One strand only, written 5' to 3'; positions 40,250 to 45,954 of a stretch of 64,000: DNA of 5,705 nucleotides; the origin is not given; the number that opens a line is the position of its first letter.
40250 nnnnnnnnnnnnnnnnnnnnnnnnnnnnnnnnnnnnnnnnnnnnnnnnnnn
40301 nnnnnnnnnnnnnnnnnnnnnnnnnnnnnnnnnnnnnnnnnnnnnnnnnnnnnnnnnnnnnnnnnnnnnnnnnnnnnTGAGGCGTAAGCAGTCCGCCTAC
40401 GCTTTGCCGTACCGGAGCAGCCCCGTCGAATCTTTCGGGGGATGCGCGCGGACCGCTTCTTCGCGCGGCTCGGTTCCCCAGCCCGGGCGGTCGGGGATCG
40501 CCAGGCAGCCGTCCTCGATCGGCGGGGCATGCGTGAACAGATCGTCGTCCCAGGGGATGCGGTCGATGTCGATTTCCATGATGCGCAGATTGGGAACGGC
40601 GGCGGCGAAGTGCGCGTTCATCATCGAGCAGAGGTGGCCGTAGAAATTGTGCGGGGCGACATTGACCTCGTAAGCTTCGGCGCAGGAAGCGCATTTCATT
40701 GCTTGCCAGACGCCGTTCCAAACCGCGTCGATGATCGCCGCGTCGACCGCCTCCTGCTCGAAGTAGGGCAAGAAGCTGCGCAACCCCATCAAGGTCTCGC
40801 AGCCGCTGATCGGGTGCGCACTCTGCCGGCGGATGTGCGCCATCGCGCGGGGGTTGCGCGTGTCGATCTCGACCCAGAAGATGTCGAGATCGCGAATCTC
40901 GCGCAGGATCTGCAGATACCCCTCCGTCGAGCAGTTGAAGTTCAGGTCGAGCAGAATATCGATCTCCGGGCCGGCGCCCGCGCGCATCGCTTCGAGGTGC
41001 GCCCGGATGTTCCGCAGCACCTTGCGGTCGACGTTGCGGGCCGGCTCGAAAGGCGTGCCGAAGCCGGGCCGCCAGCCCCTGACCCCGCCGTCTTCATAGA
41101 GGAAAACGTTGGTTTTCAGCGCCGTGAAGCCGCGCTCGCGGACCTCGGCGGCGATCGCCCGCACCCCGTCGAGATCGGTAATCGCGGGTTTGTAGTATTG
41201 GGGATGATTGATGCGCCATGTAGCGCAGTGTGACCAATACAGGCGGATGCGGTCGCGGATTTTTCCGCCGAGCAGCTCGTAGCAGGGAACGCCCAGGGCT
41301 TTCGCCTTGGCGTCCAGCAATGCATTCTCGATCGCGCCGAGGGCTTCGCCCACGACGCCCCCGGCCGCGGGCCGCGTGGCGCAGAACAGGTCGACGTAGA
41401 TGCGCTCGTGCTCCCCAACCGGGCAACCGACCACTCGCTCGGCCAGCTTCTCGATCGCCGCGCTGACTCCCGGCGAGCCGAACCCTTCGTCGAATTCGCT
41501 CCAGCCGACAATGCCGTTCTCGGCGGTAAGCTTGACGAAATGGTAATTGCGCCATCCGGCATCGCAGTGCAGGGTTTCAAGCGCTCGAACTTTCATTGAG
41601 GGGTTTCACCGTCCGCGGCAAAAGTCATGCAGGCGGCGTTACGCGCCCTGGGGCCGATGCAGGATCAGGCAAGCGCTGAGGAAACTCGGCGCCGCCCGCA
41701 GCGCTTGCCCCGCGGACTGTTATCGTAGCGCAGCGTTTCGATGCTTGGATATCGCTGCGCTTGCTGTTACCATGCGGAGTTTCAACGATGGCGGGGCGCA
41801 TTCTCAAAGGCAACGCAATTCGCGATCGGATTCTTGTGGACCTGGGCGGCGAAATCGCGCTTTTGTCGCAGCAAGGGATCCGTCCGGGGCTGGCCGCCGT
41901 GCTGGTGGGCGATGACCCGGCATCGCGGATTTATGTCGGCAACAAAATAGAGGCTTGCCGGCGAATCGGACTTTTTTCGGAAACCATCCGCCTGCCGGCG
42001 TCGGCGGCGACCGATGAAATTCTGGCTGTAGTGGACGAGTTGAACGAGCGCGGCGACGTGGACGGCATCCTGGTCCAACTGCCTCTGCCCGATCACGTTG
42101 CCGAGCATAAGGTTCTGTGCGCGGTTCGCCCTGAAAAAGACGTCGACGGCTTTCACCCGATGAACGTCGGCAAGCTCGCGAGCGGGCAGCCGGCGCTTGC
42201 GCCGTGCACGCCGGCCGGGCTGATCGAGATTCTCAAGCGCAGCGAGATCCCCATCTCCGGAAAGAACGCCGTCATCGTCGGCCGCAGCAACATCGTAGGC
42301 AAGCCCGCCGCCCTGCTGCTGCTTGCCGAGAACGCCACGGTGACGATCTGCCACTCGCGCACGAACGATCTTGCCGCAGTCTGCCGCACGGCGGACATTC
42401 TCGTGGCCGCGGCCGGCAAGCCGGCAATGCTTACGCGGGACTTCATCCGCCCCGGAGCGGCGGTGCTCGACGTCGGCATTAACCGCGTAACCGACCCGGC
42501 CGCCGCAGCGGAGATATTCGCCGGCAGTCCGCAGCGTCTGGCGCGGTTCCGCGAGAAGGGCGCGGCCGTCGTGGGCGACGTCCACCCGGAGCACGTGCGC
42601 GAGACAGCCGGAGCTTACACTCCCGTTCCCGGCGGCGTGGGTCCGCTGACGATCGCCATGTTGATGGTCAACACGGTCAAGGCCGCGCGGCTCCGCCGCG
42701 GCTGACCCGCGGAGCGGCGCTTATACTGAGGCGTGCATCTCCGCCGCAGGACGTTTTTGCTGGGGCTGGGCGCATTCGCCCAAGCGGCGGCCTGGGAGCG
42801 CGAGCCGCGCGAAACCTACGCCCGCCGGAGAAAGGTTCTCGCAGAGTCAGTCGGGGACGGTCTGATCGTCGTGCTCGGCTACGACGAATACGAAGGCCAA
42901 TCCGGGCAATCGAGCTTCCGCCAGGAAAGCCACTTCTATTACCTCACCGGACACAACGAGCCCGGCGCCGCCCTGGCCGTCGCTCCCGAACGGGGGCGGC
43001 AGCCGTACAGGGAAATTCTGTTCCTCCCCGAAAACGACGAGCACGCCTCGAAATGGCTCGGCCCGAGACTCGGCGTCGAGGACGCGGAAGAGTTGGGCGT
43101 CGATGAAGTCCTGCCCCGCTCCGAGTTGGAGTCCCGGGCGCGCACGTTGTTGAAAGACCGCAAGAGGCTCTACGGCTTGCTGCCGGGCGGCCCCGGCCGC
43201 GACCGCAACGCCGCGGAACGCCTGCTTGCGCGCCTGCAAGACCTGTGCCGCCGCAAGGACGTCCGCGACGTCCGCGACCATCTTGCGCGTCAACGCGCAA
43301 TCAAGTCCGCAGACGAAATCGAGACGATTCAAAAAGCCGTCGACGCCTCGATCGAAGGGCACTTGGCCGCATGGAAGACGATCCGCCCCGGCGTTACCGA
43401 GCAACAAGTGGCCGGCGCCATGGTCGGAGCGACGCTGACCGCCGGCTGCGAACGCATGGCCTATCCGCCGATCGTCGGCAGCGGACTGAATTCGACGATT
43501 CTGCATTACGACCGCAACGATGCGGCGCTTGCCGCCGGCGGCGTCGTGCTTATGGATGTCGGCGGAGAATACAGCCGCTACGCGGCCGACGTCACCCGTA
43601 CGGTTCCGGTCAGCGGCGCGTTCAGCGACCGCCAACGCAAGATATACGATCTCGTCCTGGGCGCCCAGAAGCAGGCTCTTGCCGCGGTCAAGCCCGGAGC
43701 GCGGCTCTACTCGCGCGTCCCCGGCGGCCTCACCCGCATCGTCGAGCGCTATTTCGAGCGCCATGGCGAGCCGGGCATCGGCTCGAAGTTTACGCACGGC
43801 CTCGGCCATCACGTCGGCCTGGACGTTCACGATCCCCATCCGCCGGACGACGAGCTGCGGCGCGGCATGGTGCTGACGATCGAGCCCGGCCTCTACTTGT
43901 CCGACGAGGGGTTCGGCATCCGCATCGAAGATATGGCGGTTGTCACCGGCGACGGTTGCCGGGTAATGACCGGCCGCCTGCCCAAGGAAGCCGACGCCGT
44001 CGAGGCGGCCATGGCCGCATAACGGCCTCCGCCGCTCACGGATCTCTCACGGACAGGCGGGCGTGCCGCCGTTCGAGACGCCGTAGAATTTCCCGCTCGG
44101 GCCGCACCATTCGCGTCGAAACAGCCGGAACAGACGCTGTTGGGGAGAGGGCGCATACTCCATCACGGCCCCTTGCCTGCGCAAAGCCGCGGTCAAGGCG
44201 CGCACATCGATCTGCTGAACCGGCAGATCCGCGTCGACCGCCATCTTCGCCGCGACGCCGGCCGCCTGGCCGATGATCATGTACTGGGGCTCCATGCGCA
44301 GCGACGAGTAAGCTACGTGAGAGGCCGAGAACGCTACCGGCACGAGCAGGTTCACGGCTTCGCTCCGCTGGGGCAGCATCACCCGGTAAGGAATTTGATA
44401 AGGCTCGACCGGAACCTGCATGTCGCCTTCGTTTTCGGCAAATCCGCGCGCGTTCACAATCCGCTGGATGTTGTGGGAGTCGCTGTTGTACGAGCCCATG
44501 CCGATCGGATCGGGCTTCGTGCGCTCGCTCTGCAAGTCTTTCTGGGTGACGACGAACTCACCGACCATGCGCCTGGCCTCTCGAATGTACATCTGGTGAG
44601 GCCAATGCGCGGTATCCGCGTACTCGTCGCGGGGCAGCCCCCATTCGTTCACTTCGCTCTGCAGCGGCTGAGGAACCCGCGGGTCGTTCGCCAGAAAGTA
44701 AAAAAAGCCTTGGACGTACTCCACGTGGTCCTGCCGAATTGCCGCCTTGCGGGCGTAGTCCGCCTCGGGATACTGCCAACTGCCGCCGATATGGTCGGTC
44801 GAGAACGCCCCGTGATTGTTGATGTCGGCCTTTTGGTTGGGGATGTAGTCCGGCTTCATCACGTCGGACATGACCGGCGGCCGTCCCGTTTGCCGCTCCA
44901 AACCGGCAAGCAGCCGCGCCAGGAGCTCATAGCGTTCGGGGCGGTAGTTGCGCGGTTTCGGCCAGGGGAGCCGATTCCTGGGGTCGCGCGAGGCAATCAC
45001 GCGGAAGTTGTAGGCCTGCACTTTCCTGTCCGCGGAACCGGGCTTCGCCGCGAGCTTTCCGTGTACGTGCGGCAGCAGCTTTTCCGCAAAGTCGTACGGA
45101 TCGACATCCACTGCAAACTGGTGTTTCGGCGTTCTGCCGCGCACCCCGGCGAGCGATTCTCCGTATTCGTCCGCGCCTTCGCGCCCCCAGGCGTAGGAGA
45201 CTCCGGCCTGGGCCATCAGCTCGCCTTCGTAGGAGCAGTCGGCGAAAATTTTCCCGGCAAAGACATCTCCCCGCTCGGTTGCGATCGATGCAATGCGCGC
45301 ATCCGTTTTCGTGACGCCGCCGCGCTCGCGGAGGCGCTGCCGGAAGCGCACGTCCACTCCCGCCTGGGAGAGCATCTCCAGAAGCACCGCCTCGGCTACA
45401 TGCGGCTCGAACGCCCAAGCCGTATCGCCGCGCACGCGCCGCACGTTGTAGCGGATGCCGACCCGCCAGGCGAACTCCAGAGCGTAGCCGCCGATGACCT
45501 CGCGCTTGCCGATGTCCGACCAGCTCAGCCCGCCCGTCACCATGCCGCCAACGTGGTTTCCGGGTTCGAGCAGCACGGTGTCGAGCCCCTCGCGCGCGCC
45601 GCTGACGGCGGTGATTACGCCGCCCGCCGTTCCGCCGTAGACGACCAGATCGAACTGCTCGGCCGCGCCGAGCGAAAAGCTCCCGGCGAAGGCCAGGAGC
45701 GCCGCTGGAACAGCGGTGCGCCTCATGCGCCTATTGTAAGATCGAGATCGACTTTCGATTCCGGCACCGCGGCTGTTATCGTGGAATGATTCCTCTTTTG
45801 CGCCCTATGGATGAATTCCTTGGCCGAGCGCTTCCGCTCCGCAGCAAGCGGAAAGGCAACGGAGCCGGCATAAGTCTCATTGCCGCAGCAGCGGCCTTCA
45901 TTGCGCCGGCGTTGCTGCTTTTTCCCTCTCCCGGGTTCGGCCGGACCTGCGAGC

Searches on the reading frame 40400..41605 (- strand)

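Call 29: search_protein_families(library=pfam, proteins=[window:40400-41605:-], max_evalue=0.00001)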
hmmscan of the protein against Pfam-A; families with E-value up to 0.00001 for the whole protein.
window:40400-41605:- (402 aa): 2 families
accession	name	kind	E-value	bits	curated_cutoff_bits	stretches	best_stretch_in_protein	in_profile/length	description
PF13378.12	MR_MLE_C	-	1.9e-42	145.9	29.4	1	150-384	4-219/219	Enolase C-terminal domain-like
PF02746.21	MR_MLE_N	-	2.7e-09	37.7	22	1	20-113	27-117/117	Mandelate racemase / muconate lactonizing enzyme, N-terminal domain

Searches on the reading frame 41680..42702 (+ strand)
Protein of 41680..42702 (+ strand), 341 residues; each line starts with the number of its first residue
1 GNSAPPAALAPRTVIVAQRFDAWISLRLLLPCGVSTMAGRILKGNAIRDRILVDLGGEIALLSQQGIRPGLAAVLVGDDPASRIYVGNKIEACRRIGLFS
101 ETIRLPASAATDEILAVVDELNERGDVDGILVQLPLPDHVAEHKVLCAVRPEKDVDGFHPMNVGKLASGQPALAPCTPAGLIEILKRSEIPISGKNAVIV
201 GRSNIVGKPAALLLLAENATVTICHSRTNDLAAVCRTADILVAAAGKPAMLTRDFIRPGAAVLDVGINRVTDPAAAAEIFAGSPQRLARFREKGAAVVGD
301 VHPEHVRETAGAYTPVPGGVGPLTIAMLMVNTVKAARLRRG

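Call 29: search_protein_families(library=pfam, proteins=[window:41680-42702:+], max_evalue=0.00001)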
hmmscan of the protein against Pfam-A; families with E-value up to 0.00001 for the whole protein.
window:41680-42702:+ (341 aa): 2 families
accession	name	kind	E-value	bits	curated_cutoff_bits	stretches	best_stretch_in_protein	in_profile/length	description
PF02882.25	THF_DHG_CYH_C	-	8.6e-65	217.4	27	1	159-337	1-157/160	Tetrahydrofolate dehydrogenase/cyclohydrolase, NAD(P)-binding domain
PF00763.28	THF_DHG_CYH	-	3.4e-35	121.2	32.8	1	42-156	1-115/115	Tetrahydrofolate dehydrogenase/cyclohydrolase, catalytic domain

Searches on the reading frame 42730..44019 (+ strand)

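Call 50: search_protein_families(library=pfam, proteins=[window:42730-44019:+], max_evalue=0.0001)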
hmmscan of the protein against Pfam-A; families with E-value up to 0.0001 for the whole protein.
window:42730-44019:+ (430 aa): 2 families
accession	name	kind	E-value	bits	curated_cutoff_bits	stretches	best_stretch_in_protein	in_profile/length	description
PF00557.29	Peptidase_M24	-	1.7e-58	198.2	23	1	199-406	2-207/208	Metallopeptidase family M24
PF05195.22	AMP_N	-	2.1e-25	89.2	24.6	1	30-148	1-121/121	Aminopeptidase P, N-terminal domain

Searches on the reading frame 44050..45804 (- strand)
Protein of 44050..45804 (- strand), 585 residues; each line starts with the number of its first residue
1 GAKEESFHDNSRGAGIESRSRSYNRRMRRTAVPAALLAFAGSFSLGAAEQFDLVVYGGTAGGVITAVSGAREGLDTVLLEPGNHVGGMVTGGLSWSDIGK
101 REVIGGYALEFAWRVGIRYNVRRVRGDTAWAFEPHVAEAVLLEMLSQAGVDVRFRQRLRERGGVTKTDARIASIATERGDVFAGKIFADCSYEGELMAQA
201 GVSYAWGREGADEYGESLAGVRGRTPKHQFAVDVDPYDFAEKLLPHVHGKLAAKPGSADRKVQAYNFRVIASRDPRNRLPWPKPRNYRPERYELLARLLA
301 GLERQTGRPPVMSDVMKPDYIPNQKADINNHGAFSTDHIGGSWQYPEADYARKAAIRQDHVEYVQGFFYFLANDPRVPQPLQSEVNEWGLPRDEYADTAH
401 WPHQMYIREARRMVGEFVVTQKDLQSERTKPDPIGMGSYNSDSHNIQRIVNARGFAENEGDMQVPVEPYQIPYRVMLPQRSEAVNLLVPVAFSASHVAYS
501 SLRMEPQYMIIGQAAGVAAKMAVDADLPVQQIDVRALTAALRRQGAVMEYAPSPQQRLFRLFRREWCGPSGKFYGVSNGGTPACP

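Call 50: search_protein_families(library=pfam, proteins=[window:44050-45804:-], max_evalue=0.0001)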
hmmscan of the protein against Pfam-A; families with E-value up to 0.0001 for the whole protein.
window:44050-45804:- (585 aa): 1 family
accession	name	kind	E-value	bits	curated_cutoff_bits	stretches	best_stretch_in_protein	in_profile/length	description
PF12831.13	FAD_oxidored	-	1.8e-103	347.5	27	1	52-541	1-416/416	FAD dependent oxidoreductase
